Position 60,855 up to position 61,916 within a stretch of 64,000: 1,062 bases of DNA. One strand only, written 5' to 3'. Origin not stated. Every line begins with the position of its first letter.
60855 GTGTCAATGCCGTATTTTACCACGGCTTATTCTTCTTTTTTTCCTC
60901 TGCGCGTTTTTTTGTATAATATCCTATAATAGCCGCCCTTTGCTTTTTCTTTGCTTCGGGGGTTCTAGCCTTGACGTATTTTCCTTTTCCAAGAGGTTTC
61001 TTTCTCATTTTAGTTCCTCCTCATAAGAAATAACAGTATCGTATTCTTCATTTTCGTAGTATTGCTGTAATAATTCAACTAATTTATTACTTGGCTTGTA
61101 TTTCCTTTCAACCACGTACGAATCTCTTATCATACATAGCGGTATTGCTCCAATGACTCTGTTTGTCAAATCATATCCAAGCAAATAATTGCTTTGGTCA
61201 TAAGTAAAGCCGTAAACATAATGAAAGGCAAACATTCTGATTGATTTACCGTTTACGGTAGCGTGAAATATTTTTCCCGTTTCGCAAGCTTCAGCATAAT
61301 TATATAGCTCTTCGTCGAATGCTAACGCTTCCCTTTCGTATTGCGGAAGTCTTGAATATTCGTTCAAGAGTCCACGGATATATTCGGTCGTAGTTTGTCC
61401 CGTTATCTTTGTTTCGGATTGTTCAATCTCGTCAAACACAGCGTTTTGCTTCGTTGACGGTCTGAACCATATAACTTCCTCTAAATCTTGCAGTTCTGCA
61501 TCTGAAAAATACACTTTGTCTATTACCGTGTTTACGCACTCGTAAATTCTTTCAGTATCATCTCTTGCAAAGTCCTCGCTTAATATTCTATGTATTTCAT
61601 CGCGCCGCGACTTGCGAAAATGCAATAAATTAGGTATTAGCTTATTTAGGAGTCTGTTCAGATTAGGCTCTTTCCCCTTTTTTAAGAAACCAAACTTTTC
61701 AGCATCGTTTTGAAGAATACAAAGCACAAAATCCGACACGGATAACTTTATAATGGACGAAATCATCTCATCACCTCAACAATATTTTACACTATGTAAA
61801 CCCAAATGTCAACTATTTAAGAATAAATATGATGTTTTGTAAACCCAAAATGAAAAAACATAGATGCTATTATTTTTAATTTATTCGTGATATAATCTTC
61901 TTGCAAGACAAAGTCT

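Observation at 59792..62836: AT-rich accessory islet of about 3 kb with five orphan ORFs between ruvX/DUF1292 and the nifS-nifU operon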

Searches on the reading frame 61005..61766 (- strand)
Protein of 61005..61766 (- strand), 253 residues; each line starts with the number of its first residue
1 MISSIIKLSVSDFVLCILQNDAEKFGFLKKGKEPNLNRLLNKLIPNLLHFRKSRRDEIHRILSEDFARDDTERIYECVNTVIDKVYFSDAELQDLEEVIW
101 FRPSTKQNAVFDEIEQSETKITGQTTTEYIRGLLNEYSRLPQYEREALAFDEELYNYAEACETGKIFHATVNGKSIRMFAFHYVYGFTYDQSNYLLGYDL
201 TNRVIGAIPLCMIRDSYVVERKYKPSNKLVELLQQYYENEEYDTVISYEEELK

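Call 3: search_protein_families(library=pfam, proteins=[window:61005-61766:-], max_evalue=1)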
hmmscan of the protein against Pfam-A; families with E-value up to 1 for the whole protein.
window:61005-61766:- (253 aa): 1 family
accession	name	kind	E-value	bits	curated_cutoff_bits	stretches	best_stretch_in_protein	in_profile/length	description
PF24799.1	Paxt-1_C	-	0.094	12.7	27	1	60-124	52-116/191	Partner of xrn-2 protein 1-like, C-terminal domain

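Call 4: search_protein_families(library=padloc, proteins=[window:61005-61766:-], max_evalue=1)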
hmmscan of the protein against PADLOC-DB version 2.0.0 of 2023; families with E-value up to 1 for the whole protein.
window:61005-61766:- (253 aa): 0 families

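Call 5: search_protein_families(library=phrogs, proteins=[window:61005-61766:-], max_evalue=1)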
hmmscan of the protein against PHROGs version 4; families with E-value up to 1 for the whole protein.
window:61005-61766:- (253 aa): 2 families
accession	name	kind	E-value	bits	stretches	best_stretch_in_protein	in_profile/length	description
phrog_31514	-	unknown function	0.11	13.8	1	178-245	52-112/123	-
phrog_14041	-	unknown function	0.21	13.1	0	215-248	10-44/92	-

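Call 6: search_protein_families(library=ncbifam, proteins=[window:61005-61766:-], max_evalue=1)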
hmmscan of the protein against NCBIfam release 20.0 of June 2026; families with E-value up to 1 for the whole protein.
window:61005-61766:- (253 aa): 0 families

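Call 14: find_encoding_contigs(protein=window:61005-61766:-, flank=10000, max_places=10)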
Protein window:61005-61766:- (253 aa): 2 contigs read that carry it; 1 place shown.
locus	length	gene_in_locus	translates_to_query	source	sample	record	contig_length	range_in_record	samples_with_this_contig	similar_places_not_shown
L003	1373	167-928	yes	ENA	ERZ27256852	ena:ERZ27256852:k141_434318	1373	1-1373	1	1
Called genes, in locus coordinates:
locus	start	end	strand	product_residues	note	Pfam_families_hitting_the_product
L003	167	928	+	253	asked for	-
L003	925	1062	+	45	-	-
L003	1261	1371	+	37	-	?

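Call 15: find_homologous_proteins(query=window:61005-61766:-, max_evalue=0.001)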
Query window:61005-61766:- (253 aa): 335 proteins with E <= 0.001 among 605 candidates; the best 120 are listed.
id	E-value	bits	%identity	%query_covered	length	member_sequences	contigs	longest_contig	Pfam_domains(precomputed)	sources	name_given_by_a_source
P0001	2.6e-164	562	100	100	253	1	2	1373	-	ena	-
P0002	9.8e-146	502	89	100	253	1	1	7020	-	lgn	-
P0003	4.1e-145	499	88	100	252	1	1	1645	-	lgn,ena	-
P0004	1.1e-144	498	88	100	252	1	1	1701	-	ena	-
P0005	1.7e-144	497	89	100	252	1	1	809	-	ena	-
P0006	7.0e-144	495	86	100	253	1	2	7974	-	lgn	-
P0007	1.7e-143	494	88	100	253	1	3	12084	-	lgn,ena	-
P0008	2.7e-143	494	88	100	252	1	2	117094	-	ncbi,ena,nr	ncbi:MAG: hypothetical protein IJX39_09360 [Clostridia bacterium]|nr:hypothetical protein [Clostridi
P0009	1.7e-142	491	88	100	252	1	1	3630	-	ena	-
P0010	2.2e-142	491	86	100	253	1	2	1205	-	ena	-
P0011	3.9e-142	490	87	100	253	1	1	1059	-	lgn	-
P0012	5.9e-142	489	86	100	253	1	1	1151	-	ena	-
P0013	8.5e-142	489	85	100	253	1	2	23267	-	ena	-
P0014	1.1e-141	488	85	100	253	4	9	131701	-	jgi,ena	-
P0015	1.2e-141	488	86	100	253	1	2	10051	-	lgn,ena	-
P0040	9.7e-139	479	85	99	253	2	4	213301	-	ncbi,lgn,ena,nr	ncbi:MAG: hypothetical protein IJ515_06315 [Clostridia bacterium]|nr:hypothetical protein [Clostridi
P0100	2.5e-107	376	67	99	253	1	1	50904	-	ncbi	-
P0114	2.8e-96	340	61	99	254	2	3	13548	-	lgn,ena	-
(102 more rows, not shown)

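Call 16: find_encoding_contigs(protein=P0040, flank=7000, max_places=3)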
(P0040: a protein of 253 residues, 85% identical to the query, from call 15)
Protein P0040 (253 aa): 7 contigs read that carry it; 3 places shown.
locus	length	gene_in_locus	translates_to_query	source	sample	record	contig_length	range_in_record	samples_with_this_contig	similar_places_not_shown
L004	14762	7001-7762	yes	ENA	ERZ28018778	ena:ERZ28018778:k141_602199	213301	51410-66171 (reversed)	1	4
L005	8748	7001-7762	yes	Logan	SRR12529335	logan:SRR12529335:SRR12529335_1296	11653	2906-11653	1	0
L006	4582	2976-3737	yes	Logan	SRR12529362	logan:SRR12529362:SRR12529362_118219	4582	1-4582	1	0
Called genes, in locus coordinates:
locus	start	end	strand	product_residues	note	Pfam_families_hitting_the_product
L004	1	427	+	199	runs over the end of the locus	PF03193:RsgA_GTPase (faint), PF01926:MMR_HSR1, PF02421:FeoB_N, PF00009:GTP_EFTU (weak)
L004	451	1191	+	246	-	PF02163:Peptidase_M50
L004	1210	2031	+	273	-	PF02616:SMC_ScpA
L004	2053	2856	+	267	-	PF04079:SMC_ScpB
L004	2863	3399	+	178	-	-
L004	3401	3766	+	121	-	PF09579:Spore_YtfJ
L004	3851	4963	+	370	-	PF00768:Peptidase_S11, PF13354:Beta-lactamase2, PF07943:PBP5_C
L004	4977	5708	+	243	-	PF01479:S4 (weak), PF00849:PseudoU_synth_2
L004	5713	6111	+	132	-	-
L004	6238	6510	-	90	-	-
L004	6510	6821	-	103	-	-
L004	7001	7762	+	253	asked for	-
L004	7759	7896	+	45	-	-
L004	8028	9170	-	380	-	PF01702:TGT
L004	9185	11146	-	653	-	PF02518:HATPase_c, PF13589:HATPase_c_3, PF01119:DNA_mis_repair, PF08676:MutL_C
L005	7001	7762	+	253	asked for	-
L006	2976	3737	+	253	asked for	-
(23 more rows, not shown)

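Call 17: find_encoding_contigs(protein=P0100, flank=7000, max_places=3)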
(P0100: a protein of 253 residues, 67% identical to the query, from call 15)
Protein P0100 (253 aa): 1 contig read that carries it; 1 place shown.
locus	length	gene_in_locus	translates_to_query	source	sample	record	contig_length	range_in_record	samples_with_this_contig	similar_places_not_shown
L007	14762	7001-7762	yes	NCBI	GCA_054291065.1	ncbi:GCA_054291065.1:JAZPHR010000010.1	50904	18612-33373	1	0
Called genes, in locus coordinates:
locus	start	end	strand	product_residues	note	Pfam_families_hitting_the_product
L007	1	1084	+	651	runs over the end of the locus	PF00270:DEAD (faint), PF04851:ResIII, PF17757:UvrB_inter, PF27431:UvrB_3rd, PF00271:Helicase_C, PF12344:UvrB, PF02151:UVR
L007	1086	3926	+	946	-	PF00005:ABC_tran (faint), PF02463:SMC_N (faint), PF03193:RsgA_GTPase (faint), PF13191:AAA_16 (faint), PF13304:AAA_21 (faint), PF13555:AAA_29 (faint), PF17760:UvrA_inter, PF17755:UvrA_DNA-bind, +1 more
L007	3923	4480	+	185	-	PF13353:Fer4_12, PF04055:Radical_SAM (weak)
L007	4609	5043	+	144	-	PF00692:dUTPase, PF22769:DCD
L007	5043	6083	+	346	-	PF01212:Beta_elim_lyase, PF00155:Aminotran_1_2 (weak)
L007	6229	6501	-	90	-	-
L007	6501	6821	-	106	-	-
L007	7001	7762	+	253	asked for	-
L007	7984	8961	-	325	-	PF00849:PseudoU_synth_2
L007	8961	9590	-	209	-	PF14681:UPRTase, PF00156:Pribosyltran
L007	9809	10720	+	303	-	PF00483:NTP_transferase (weak)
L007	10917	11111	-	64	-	-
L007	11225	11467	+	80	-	-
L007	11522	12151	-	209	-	PF13189:Cytidylate_kin2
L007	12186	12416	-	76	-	-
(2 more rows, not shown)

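Call 18: find_encoding_contigs(protein=P0114, flank=7000, max_places=3)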
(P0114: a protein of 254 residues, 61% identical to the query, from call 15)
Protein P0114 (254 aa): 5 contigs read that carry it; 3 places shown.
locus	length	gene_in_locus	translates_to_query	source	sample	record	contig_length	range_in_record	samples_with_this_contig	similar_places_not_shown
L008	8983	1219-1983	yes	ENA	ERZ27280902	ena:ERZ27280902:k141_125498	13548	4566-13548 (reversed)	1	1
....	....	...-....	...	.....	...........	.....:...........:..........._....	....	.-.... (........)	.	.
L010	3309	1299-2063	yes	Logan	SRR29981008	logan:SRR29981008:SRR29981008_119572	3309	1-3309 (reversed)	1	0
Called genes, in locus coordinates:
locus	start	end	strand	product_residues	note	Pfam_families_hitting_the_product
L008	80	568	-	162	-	-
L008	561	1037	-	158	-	-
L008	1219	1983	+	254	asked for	-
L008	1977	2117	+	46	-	-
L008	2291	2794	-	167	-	-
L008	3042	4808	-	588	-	PF05833:NFACT_N, PF05670:NFACT-R_1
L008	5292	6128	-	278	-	PF17774:YlmH_RBD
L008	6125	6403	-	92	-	PF02325:CCB3_YggT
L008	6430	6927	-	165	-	PF04472:SepF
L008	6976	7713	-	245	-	PF01168:Ala_racemase_N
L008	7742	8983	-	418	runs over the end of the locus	-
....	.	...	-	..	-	?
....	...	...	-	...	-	-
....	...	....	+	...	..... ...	-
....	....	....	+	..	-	-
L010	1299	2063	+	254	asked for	-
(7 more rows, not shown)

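Call 20: search_solved_structures(query=window:61005-61766:-, max_evalue=10)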
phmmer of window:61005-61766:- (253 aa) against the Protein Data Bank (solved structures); distinct sequences matched with E-value up to 10: 1.
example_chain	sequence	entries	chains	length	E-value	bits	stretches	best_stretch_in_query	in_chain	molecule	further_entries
1um8_A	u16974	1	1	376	0.73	12.4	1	191-250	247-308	ATP-dependent Clp protease ATP-binding subunit clpX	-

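Call 28: find_related_loci(query=A1, collection=genome_contigs, flank=8000)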
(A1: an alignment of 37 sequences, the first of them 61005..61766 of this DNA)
Query A1 (253 aa) in genome_contigs; peptide patterns used: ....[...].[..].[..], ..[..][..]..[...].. (x = any residue, [..] = any of these).
91 stretches matched a pattern; 52 encode a relative of the query (tblastn E <= 1e-3); 52 distinct loci.
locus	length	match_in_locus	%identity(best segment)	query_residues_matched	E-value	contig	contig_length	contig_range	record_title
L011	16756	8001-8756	88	1-252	7e-151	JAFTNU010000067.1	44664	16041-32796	MAG: Clostridia bacterium isolate RGIG3987 Roe_deer_Cecum-4__c388414, whole genome shotgun sequence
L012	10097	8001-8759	86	1-253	1e-149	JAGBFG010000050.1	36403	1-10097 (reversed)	MAG: Clostridia bacterium isolate RGIG9065 Water_deer_Rectum.Co__c1519735, whole genome shotgun sequence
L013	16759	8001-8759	85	1-253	3e-147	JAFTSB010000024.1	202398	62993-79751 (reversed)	MAG: Clostridia bacterium isolate RGIG4098 Roe_deer_Cecum.Co__c700889, whole genome shotgun sequence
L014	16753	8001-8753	85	1-251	2e-145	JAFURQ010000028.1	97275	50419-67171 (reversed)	MAG: Clostridia bacterium isolate RGIG4763 Roe_deer_Rectum.Co__c2261405, whole genome shotgun sequence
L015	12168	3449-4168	86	12-251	4e-142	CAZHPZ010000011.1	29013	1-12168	MAG TPA_asm: uncultured Lachnospiraceae bacterium isolate SRP225648_co1_126 genome assembly, contig: NODE_3392_length_29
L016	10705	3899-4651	82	1-251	5e-141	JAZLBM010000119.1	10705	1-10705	MAG: Eubacteriales bacterium isolate T1900045064_TC20190058.MAGScoT_cleanbin_000014 SGB_4583_k141_3613254, whole genome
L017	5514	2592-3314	80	12-252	1e-135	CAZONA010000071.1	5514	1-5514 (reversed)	MAG TPA_asm: uncultured Lachnospiraceae bacterium isolate SRP225648_co1_355 genome assembly, contig: NODE_37935_length_5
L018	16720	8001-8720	80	12-251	3e-133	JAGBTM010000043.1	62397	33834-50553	MAG: Clostridia bacterium isolate RGIG9432 Yak_Cecum-2__c693990, whole genome shotgun sequence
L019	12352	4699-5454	71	1-252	7e-123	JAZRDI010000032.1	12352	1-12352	MAG: Eubacteriales bacterium isolate T1900045506_YK20190200.MAGScoT_cleanbin_000047 SGB_7537_k141_2215460, whole genome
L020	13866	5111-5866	69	1-252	5e-114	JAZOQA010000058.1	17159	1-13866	MAG: Eubacteriales bacterium isolate T1900045570_YK20190264.MAGScoT_cleanbin_000004 SGB_7971_k141_2184927, whole genome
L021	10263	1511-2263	63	1-251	4e-110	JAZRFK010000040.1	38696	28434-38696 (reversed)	MAG: Eubacteriales bacterium isolate T1900045495_YK20190189.MAGScoT_cleanbin_000007 SGB_7428_k141_2568923, whole genome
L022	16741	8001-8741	53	6-251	1e-80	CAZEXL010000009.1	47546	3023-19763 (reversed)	MAG TPA_asm: uncultured Lachnospiraceae bacterium isolate SRP225648_co1_543 genome assembly, contig: NODE_1320_length_47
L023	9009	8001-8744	52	2-247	2e-80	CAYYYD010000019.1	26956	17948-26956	MAG TPA_asm: uncultured Christensenella sp. isolate SRP225648_co1_909 genome assembly, contig: NODE_3858_length_26956_co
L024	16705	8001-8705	55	6-239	1e-79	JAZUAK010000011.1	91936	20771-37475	MAG: Christensenellaceae bacterium isolate T1900045320_YK20190009.MAGScoT_cleanbin_000009 SGB_6348_k141_831514, whole ge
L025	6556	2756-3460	56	6-239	2e-79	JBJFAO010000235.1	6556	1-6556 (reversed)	MAG: Christensenellales bacterium isolate LOHA29_bin.008 NODE_6113_length_6556_cov_6.006614, whole genome shotgun sequen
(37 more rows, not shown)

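Call 32: predict_structure(alignment_id=A1)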
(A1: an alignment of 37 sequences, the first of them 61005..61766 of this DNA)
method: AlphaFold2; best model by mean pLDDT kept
length: 253 residues; sequences in the alignment: 37
mean_pLDDT: 87.8   pTM: 0.84
mean pLDDT of the five models: 87.8, 87.6, 87.6, 86.2, 85.6
residues with pLDDT >= 90: 144; 70-90: 85; 50-70: 24; < 50: 0
segments of 3 or more residues with pLDDT < 50: none
pLDDT, mean of each block of 10 residues (from residue 1): 82 93 95 95 94 86 85 75 59 75 85 84 83 89 94 97 97 96 76 92 95 96 95 94 89 64
secondary structure, 60 per line:
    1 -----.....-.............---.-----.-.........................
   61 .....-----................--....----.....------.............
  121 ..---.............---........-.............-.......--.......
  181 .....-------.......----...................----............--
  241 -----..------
elements in order: E6-10 H12-24 H36-65 H71-86 H89-92 E97-101 H108-122 H126-138 H142-149 H151-163 E165-171 E174-185 E193-199 E204-209 E213-222 H227-238

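Call 35: fold_search(model_id=the predicted structure, library=pdb)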
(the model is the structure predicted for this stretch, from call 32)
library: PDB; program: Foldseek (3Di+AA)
matches with E <= 10: 504; with E <= 0.001: 6
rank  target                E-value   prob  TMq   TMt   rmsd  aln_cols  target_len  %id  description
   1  6oaw_A                5.1e-08  1.00  0.60  0.42   5.8       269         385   16  Crystal structure of a CRISPR Cas-related protein (released 2019-04-10)
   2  6oaw_B                1.1e-07  1.00  0.60  0.42   5.8       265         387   15  Crystal structure of a CRISPR Cas-related protein (released 2019-04-10)
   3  9cu3_A                7.9e-04  1.00  0.28  0.34   1.9        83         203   14  Allosteric mechanism of DriD transcription activator (released 2025-04-23)
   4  7tzv_A                8.3e-04  1.00  0.27  0.36   1.9        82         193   15  Structure of DriD C-domain bound to 9mer ssDNA (released 2022-06-01)
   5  9cu3_B                9.3e-04  1.00  0.27  0.34   2.0        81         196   15  Allosteric mechanism of DriD transcription activator (released 2025-04-23)
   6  9fnd_X                9.3e-04  1.00  0.29  0.23  18.1       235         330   12  Transcriptional activator PafBC bound to mycobacterial RNA polymerase (released 2025-02-12)
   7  6sj9_A                1.0e-03  1.00  0.28  0.11  13.9       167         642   10  Proteasome accessory factor B/C (PafBC) of Arthrobacter aurescens (released 2019-10-16)
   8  7qfz_G                1.4e-03  0.99  0.28  0.25  15.7       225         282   13  BrxR, a WYL-domain containing transcriptional regulator (released 2022-05-18)
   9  8tp8_B                1.8e-03  1.00  0.27  0.21  17.7       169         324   13  Structure of the C. crescentus WYL-activator, DriD, bound to ssDNA and cognate DNA (released 2023-11-29)
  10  7qfz_C                2.2e-03  1.00  0.26  0.23   2.8        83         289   13  BrxR, a WYL-domain containing transcriptional regulator (released 2022-05-18)
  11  7qfz_D                2.4e-03  1.00  0.26  0.23   2.6        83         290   13  BrxR, a WYL-domain containing transcriptional regulator (released 2022-05-18)
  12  7qfz_E                2.7e-03  1.00  0.26  0.23   2.8        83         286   13  BrxR, a WYL-domain containing transcriptional regulator (released 2022-05-18)
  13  6sj9_B                2.7e-03  1.00  0.29  0.12  14.5       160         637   10  Proteasome accessory factor B/C (PafBC) of Arthrobacter aurescens (released 2019-10-16)
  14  7qfz_B                3.0e-03  1.00  0.26  0.23   2.5        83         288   13  BrxR, a WYL-domain containing transcriptional regulator (released 2022-05-18)
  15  7qfz_A                3.1e-03  1.00  0.26  0.23   2.5        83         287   13  BrxR, a WYL-domain containing transcriptional regulator (released 2022-05-18)
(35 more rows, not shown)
